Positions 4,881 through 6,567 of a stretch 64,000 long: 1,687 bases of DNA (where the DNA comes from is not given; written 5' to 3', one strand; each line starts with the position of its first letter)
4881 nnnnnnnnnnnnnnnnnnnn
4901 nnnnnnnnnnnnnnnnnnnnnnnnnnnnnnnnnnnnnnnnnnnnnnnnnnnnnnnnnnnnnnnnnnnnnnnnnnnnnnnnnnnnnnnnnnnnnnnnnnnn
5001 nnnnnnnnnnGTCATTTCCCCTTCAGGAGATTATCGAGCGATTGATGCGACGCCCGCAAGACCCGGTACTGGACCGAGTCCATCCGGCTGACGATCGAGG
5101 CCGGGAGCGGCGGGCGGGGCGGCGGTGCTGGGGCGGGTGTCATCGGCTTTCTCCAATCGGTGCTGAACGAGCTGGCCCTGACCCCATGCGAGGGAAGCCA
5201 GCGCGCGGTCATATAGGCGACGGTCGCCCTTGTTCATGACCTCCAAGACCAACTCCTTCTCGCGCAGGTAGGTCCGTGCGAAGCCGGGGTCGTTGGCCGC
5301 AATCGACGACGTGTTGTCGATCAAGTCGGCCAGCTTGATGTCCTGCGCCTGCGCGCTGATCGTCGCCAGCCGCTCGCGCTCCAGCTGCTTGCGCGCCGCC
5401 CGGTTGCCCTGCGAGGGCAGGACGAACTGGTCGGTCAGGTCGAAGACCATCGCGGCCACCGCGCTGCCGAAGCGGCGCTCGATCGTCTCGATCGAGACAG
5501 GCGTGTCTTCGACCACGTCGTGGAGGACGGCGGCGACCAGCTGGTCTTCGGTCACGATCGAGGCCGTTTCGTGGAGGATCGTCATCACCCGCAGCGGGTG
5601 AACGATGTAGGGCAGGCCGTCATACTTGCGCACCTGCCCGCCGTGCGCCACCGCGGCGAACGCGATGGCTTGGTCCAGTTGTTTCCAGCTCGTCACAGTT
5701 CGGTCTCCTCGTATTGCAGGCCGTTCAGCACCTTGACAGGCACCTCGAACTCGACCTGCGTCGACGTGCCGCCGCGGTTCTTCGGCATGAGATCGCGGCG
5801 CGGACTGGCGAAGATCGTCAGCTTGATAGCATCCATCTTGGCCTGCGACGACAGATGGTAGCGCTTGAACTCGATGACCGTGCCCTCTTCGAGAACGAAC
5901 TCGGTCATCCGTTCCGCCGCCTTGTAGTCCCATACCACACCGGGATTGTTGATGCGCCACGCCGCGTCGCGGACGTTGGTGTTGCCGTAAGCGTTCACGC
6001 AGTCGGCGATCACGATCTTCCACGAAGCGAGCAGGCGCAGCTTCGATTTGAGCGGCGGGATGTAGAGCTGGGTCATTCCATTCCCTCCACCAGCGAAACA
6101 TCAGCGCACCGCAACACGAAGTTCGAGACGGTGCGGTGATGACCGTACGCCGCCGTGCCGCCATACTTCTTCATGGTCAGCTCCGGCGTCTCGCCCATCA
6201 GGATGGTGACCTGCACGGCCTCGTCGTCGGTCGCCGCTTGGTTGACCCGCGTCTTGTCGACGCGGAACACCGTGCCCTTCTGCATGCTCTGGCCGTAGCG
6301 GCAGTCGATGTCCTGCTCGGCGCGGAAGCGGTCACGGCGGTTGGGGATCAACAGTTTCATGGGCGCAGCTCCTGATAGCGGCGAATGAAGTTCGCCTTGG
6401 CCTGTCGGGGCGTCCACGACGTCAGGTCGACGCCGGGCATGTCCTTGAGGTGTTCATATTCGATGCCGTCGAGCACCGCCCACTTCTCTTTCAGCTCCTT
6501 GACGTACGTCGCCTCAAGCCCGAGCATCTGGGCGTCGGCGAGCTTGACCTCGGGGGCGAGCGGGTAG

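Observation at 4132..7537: Putative phage RNA (tRNA) repair / nucleotide-signalling cluster: Rnl2-like RNA ligase, two HD hydrolases (one SpoT-like), CCA-adding-type nucleotidyltransferase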

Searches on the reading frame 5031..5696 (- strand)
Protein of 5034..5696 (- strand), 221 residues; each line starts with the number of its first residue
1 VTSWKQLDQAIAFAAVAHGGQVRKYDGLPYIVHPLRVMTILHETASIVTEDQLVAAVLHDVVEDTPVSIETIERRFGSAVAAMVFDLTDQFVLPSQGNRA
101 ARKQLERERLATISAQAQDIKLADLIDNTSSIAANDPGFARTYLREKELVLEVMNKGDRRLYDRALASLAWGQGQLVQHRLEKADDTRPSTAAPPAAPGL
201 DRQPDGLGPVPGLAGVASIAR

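Call 3: search_protein_families(library=pfam, proteins=[window:5031-5669:-], max_evalue=0.01)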
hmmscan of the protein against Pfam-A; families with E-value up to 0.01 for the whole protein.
window:5031-5669:- (212 aa): 2 families
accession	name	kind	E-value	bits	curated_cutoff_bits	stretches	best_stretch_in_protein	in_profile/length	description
PF13328.12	HD_4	-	2.5e-16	60.3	27.2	1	1-129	1-133/156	HD domain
PF01966.28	HD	-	1.3e-06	29.1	22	1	22-119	2-115/116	HD domain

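Call 4: search_protein_families(library=phrogs, proteins=[window:5031-5669:-], max_evalue=0.001)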
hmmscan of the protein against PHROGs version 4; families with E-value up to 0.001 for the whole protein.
window:5031-5669:- (212 aa): 3 families
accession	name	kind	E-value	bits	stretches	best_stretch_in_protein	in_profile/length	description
phrog_990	-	other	4e-40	139.2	1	1-152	158-304/374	metal-dependent phosphohydrolase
phrog_32047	-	other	1.1e-19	71.9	1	3-143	29-193/301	phosphohydrolase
phrog_15275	-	unknown function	1.4e-06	29.2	1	1-123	33-151/223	-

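Call 6: search_protein_families(library=ncbifam, proteins=[window:5031-5669:-], max_evalue=0.01)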
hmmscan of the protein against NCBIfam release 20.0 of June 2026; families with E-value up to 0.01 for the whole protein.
window:5031-5669:- (212 aa): 2 families
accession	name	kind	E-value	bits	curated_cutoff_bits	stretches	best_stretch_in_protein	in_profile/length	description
TIGR00691.1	spoT_relA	subfamily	7.2e-21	74.2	499.2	1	1-124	1-123/687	RelA/SpoT family protein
NF008303.0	PRK11092.1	equivalog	3.1e-15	55.4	947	1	4-137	29-161/702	bifunctional GTP diphosphokinase/guanosine-3',5'-bis pyrophosphate 3'-pyrophosphohydrolase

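Call 15: search_solved_structures(query=window:5031-5669:-, max_evalue=0.001, show_alignments=2)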
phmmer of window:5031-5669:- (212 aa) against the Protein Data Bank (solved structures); distinct sequences matched with E-value up to 0.001: 22.
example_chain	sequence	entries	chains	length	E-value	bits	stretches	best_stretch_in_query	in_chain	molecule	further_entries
3nqw_A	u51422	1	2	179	1.9e-19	73.8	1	3-129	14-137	CG11900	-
3nr1_A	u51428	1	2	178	2.6e-15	60.3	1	3-127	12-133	HD domain-containing protein 3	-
5vxa_A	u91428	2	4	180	2.6e-14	57.1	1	3-127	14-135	Guanosine-3',5'-bis(diphosphate) 3'-pyrophosphohydrolase MESH1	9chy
4yf1_A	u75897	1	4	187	2.7e-13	53.7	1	7-124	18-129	Lmo0812 protein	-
7oiw_A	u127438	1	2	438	8.3e-12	48.9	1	5-124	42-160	GTP pyrophosphokinase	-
7qps_A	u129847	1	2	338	6.4e-11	46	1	3-129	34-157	ACT domain protein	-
7qpr_A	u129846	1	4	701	1.9e-10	44.4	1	3-129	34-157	ACT domain protein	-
7ohg_A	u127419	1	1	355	2.1e-10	44.3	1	2-121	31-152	Guanosine-3',5'-bis(Diphosphate) 3'-pyrophosphohydrolase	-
6s2t_A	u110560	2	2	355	2.1e-10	44.3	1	2-121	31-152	(P)ppGpp synthetase I, SpoT/RelA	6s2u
6s2v_A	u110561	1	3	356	2.1e-10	44.3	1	2-121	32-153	(P)ppGpp synthetase I, SpoT/RelA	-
8fr8_I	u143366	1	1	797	3.9e-10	43.4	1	5-123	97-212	GTP pyrophosphokinase RelA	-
5xnx_A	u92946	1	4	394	4.6e-10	43.2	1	7-127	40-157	Bifunctional (p)ppGpp synthase/hydrolase RelA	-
1vj7_A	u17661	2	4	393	1.4e-09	41.6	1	2-119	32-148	Bifunctional RELA/SPOT | Bifunctional (p)ppGpp synthase/hydrolase RelA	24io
7qoe_A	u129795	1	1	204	1.5e-09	41.5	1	1-94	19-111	HDc domain-containing protein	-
7qoc_A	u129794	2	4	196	2.3e-09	40.9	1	4-123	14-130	Guanosine polyphosphate pyrophosphohydrolases/synthetases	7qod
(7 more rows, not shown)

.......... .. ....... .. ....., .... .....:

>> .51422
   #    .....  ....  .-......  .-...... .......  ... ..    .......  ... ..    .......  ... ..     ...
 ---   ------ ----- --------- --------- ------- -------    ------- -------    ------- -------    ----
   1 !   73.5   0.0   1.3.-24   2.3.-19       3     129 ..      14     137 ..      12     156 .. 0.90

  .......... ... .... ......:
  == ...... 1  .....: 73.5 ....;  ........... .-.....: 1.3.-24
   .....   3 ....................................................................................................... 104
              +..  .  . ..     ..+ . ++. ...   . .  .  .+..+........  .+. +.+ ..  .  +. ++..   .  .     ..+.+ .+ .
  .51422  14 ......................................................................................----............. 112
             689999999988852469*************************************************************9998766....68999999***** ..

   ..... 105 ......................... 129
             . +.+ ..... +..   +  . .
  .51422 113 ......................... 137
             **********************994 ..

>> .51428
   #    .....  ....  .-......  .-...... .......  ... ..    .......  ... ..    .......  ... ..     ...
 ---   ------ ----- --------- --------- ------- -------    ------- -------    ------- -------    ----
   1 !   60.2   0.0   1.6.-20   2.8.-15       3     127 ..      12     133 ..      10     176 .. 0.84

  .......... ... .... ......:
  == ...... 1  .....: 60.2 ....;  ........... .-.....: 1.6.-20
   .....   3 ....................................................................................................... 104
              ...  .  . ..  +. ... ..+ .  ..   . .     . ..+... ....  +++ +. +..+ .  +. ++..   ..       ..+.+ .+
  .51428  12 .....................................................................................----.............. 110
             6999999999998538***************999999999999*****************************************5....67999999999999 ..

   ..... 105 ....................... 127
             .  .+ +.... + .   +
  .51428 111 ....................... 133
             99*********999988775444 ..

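Call 72: find_related_loci(query=window:5034-5696:-, collection=viral_contigs, flank=6000)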
Query window:5034-5696:- (221 aa) in viral_contigs; peptide patterns used: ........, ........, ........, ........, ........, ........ (x = any residue, [..] = any of these).
195 stretches matched a pattern; 184 encode a relative of the query (tblastn E <= 1e-3); the best 80 are kept; 80 distinct loci.
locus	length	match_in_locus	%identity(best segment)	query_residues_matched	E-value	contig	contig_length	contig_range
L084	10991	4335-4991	82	4-221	1e-108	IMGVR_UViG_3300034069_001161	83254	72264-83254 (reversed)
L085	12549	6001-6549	78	1-181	7e-84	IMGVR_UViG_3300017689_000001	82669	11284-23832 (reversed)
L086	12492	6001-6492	54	7-173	6e-49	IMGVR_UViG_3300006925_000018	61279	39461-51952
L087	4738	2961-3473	53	7-178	1e-48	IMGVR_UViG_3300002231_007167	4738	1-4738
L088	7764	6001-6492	54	7-173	6e-49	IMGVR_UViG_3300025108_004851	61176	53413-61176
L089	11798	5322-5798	54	9-170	5e-48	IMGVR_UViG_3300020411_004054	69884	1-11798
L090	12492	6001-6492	53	7-173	3e-47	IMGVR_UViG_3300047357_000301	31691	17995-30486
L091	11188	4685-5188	50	3-173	6e-46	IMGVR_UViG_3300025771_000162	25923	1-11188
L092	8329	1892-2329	55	7-156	1e-44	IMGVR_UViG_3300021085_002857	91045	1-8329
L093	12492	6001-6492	52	7-173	1e-44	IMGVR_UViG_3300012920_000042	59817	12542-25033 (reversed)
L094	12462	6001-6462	50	9-165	9e-43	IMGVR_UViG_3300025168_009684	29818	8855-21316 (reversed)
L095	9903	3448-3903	52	7-161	1e-42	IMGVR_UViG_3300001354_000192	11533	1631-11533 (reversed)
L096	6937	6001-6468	52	7-165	3e-42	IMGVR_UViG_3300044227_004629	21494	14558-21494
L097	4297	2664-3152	50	13-176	3e-42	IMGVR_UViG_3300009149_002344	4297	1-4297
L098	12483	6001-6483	49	9-174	3e-41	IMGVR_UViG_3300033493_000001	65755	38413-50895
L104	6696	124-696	46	9-204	2e-39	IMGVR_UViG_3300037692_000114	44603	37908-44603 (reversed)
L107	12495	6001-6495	46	9-176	2e-37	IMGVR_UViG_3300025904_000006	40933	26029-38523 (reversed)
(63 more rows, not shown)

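Call 89: search_dna_similar(query=window:5034-5696:-, collection=phages, mode=protein, max_rows=30, rows=spread)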
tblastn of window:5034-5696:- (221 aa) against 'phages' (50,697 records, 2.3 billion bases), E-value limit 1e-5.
Records with a match: 262; places in all: 264; records where one place covers at least 80% of the query: 1.
Best place of each record, by identity: <60% 262.
By first word of the organism name: Pseudomonas 55; Erwinia 44; Caulobacter 27; Bacteriophage 17; Rhizobium 13; Vibrio 12; Klebsiella 8; Salmonella 8; Escherichia 8; Dickeya 8; and 26 more.
By host as written in the record: Erwinia amylovora 39; - 35; Pseudomonas aeruginosa 23; Caulobacter vibrioides CB15 10; Klebsiella pneumoniae 9; Pseudomonas aeruginosa PAO1 8; Listeria monocytogenes 7; Caulobacter crescentus NA1000 6; and 82 more.
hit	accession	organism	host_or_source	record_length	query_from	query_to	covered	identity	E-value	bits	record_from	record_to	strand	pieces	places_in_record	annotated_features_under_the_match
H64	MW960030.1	Rhizobium phage RHph_X66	R. phaseoli sv. phaseoli INC 2-5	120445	1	191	86%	46.1%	1e-34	135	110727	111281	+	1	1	putative metal-dependent phosphohydrolase protein | hypothetical protein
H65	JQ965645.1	Salmonella phage SSU5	Salmonella enterica subsp. enterica ...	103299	6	157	69%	47.1%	1e-27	115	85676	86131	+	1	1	putative guanosine polyphosphate pyrophospho hydrolase/synthetase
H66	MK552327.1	Pseudomonas phage Psa21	Pseudomonas syringae actinidae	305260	5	162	71%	43.8%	1e-25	109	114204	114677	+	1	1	putative bifunctional (p)ppGpp ... | hypothetical protein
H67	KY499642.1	Vibrio phage pVa-21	Vibrio alginolyticus rm-8403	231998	13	151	63%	44.0%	2e-19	92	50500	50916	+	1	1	GTP pyrophosphokinase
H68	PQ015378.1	Pseudomonas phage RVTF4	Pseudomonas sp.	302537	9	165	71%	37.5%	6e-20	93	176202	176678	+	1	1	phosphohydrolase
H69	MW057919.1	Pseudomonas phage vB_PaeM_kmuB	Pseudomonas aeruginosa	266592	20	177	71%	35.6%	1e-16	84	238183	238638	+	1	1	hypothetical protein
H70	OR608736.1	Pseudomonas phage 14Ps5-6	Pseudomonas aeruginosa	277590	20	177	71%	35.6%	1e-16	84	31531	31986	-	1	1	metal-dependent phosphohydrolase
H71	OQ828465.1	Pseudomonas phage PA_ZH1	Pseudomomas aeruginosa PAO1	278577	20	177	71%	35.6%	1e-16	84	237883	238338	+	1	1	hypothetical protein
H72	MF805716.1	Pseudomonas phage SL2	Pseudomonas aeruginosa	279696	20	177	71%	35.6%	1e-16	84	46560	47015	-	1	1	hypothetical protein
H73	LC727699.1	Pseudomonas phage sp. LC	Pseudomonas aeruginosa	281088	20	177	71%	35.6%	1e-16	84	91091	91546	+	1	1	hypothetical protein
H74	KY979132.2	Acidovorax phage ACP17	Acidovorax citrulli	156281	10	170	73%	34.8%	1e-17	86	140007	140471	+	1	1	guanosine-3',5'-bis(diphosphate) 3'-pyrophosphohydrolase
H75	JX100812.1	Caulobacter virus Magneto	Caulobacter crescentus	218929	13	182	77%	32.8%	5e-8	58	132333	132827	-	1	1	putative HD-domain/PDEase-like protein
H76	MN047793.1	Xanthomonas phage Xoo-sp13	Xanthomonas oryzae pv. oryzae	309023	9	159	68%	36.4%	3e-19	91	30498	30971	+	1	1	GTP pyrophosphokinase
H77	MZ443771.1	Erwinia phage pEa_SNUABM_20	Erwinia amylovora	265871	14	160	67%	36.9%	2e-16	83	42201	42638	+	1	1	hypothetical protein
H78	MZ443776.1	Erwinia phage pEa_SNUABM_1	Erwinia amylovora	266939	14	160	67%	36.9%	3e-16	82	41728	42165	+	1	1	hypothetical protein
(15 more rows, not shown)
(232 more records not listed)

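Call 92: get_annotated_region(hit=H65, flank=3500)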
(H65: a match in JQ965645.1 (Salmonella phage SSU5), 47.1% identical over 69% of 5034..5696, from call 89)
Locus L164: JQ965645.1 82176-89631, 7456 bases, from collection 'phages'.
description: Salmonella phage SSU5, complete genome.
organism: Salmonella phage SSU5 (NCBI taxid 1177632)
taxonomy: Viruses; Duplodnaviria; Heunggongvirae; Uroviricota; Caudoviricetes
host: Salmonella enterica subsp. enterica serovar Typhimurium strain LT2; source: -; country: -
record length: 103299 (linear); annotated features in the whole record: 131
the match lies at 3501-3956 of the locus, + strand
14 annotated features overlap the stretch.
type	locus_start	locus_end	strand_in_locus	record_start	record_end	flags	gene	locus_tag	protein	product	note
CDS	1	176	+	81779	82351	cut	-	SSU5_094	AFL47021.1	hypothetical protein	-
CDS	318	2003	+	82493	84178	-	-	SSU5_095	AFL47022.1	putative DNA modification methylase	-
CDS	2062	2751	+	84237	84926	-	-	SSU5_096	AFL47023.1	hypothetical protein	-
CDS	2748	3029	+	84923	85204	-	-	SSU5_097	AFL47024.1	putative Eaa protein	-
CDS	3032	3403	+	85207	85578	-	-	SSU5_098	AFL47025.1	hypothetical protein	-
CDS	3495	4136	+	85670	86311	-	-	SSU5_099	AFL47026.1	putative guanosine polyphosphate pyrophospho hydrolase/synthetase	-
CDS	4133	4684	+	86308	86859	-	-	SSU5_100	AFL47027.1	hypothetical protein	-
CDS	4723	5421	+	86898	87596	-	-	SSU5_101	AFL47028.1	hypothetical protein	-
CDS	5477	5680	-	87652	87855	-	-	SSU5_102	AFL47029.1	putative selenium-binding protein YdfZ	-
CDS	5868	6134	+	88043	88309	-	-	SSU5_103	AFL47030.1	hypothetical protein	-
CDS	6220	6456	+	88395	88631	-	-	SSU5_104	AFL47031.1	hypothetical protein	-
CDS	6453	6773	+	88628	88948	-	-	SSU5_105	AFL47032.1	hypothetical protein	-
CDS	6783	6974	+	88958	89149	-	-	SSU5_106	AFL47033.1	hypothetical protein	-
CDS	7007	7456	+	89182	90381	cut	-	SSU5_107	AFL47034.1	hypothetical protein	-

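Call 118: search_protein_families(library=pfam, alignment_id=A6, max_evalue=0.0001)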
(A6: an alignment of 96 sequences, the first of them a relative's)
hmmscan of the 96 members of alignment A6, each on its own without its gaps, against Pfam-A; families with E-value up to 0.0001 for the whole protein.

A. member 1, L085:6932-8617:+ (562 aa): 1 family
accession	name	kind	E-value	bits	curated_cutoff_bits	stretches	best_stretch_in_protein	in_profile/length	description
PF00271.37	Helicase_C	-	2.3e-05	25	23.5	1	412-515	4-108/110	Helicase conserved C-terminal domain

B. families by the number of members that match (of 96 scanned): 30 families (the first 25 are shown)
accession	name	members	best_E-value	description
PF12705.13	PDDEXK_1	4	7e-10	PD-(D/E)XK nuclease superfamily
PF10127.15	RlaP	3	2.6e-46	RNA repair pathway DNA polymerase beta family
PF01327.26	Pep_deformylase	3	6.1e-36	Polypeptide deformylase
PF00149.33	Metallophos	3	2.4e-05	Calcineurin-like phosphoesterase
PF00004.35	AAA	2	1.2e-33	ATPase family associated with various cellular activities (AAA)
PF05050.19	Methyltransf_21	2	3.3e-13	Methyltransferase FkbM domain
PF00012.26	HSP70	1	1.3e-272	Hsp70 protein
PF00303.24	Thymidylat_synt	1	4.4e-65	Thymidylate synthase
PF06067.16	DUF932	1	2.5e-38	Domain of unknown function (DUF932)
PF13203.12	DUF2201_N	1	3.3e-35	Putative metallopeptidase domain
PF07486.17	Hydrolase_2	1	5.1e-26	Cell Wall Hydrolase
PF00574.28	CLP_protease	1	8.1e-26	Clp protease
PF06723.19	MreB_Mbl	1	1.1e-16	MreB/Mbl protein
PF19474.4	DUF6011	1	5.4e-15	Family of unknown function (DUF6011)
PF09967.15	DUF2201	1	9e-14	VWA-like domain (DUF2201)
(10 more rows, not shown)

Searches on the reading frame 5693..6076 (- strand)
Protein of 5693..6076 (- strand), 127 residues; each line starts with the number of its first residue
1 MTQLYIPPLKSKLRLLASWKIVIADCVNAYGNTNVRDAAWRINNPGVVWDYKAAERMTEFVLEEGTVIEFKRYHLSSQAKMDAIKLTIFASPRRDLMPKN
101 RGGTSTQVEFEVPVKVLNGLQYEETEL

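Call 3: search_protein_families(library=pfam, proteins=[window:5693-6076:-], max_evalue=0.01)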
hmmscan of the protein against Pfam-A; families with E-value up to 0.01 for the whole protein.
window:5693-6076:- (127 aa): 0 families

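Call 4: search_protein_families(library=phrogs, proteins=[window:5693-6076:-], max_evalue=0.001)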
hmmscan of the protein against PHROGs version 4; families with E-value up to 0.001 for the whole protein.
window:5693-6076:- (127 aa): 0 families

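Call 6: search_protein_families(library=ncbifam, proteins=[window:5693-6076:-], max_evalue=0.01)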
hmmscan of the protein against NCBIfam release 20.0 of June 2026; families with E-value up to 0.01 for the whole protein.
window:5693-6076:- (127 aa): 0 families

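Call 16: search_protein_families(library=pfam, proteins=[window:5693-6076:-], max_evalue=10)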
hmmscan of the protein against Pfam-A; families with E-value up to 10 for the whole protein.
window:5693-6076:- (127 aa): 0 families

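Call 58: find_homologous_proteins(query=window:5696-6076:-, max_evalue=0.001)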
Query window:5696-6076:- (127 aa): 3 proteins with E <= 0.001 among 3 candidates.
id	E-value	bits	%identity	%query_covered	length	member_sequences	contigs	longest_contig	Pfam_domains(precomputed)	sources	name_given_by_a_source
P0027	1.1e-78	279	100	100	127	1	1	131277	-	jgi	jgi:uncharacterized protein YkvS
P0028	5.9e-65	234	83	100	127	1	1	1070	-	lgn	-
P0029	3.7e-34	135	57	100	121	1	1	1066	-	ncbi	-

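Call 87: predict_structure(alignment_id=A4)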
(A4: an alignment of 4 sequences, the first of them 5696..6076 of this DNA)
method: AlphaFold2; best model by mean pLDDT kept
length: 127 residues; sequences in the alignment: 4
mean_pLDDT: 66.0   pTM: 0.64
mean pLDDT of the five models: 66.0, 65.6, 64.0, 60.3, 60.2
residues with pLDDT >= 90: 1; 70-90: 61; 50-70: 36; < 50: 29
segments of 3 or more residues with pLDDT < 50: 1-3, 36-55, 101-104
pLDDT, mean of each block of 10 residues (from residue 1): 60 87 68 50 39 54 86 61 76 67 56 77 81
secondary structure, 60 per line:
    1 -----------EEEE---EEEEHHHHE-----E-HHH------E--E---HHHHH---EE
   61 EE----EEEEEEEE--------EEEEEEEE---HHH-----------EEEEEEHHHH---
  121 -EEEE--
elements in order: E12-15 E19-22 H23-26 H51-55 E59-62 E67-74 E83-90 E108-113 H114-117 E122-125

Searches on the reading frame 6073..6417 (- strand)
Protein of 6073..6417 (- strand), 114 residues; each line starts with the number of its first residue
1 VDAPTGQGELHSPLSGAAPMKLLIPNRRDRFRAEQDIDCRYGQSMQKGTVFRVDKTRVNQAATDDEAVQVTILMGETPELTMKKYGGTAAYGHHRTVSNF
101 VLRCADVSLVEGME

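Call 3: search_protein_families(library=pfam, proteins=[window:6073-6417:-], max_evalue=0.01)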
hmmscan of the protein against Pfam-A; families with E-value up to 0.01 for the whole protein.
window:6073-6417:- (114 aa): 0 families

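Call 4: search_protein_families(library=phrogs, proteins=[window:6073-6417:-], max_evalue=0.001)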
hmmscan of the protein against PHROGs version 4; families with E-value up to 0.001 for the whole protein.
window:6073-6417:- (114 aa): 0 families

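Call 6: search_protein_families(library=ncbifam, proteins=[window:6073-6417:-], max_evalue=0.01)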
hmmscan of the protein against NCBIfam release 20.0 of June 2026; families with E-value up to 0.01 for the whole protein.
window:6073-6417:- (114 aa): 0 families

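Call 16: search_protein_families(library=pfam, proteins=[window:6073-6360:-], max_evalue=10)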
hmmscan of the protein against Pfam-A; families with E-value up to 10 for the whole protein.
window:6073-6360:- (95 aa): 0 families
